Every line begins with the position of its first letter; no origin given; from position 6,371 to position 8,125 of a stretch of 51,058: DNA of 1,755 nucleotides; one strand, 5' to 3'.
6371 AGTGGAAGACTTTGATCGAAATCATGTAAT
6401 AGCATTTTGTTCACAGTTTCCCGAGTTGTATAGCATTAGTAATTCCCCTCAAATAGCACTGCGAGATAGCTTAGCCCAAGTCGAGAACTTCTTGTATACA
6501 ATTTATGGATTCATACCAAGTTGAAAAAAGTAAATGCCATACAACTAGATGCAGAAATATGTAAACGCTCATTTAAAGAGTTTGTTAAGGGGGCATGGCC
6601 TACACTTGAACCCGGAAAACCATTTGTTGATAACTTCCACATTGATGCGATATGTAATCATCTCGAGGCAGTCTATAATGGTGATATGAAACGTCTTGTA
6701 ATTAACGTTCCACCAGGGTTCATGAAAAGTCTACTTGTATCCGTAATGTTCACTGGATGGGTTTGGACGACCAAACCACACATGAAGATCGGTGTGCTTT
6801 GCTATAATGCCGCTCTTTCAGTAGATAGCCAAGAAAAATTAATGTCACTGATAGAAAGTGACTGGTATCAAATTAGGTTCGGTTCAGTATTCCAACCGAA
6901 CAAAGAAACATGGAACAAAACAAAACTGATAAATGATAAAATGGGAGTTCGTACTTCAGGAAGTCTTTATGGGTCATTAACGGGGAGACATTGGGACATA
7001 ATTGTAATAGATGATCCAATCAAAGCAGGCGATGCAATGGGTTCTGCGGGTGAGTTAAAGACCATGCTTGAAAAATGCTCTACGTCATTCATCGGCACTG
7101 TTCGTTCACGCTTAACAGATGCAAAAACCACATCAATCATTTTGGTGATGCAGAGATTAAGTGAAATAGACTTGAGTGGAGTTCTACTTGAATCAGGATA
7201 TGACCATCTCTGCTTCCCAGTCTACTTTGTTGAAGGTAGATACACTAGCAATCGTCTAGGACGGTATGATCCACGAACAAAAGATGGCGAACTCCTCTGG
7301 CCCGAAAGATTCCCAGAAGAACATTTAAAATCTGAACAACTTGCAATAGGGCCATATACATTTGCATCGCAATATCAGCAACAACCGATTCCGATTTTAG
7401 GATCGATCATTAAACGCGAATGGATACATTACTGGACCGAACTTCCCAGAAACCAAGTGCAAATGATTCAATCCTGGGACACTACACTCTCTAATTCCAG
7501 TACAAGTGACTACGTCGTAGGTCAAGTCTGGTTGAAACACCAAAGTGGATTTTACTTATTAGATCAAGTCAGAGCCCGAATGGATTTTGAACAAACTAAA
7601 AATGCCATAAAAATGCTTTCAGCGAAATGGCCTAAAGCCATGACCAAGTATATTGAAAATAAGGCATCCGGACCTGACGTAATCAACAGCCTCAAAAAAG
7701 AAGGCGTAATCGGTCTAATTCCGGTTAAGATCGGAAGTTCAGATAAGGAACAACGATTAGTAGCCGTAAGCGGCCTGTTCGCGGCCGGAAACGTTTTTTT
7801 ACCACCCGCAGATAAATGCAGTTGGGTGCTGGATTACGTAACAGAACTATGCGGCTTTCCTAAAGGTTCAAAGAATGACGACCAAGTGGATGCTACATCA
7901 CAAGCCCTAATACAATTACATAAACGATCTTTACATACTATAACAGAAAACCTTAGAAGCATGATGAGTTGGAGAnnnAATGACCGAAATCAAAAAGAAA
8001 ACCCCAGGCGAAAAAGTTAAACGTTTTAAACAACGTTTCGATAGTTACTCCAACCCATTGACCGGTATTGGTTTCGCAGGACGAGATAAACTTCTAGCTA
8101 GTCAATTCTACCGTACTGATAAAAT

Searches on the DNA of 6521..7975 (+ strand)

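Call 89: search_rna_families(sources=[L316, L318, L319], threshold=gathering)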
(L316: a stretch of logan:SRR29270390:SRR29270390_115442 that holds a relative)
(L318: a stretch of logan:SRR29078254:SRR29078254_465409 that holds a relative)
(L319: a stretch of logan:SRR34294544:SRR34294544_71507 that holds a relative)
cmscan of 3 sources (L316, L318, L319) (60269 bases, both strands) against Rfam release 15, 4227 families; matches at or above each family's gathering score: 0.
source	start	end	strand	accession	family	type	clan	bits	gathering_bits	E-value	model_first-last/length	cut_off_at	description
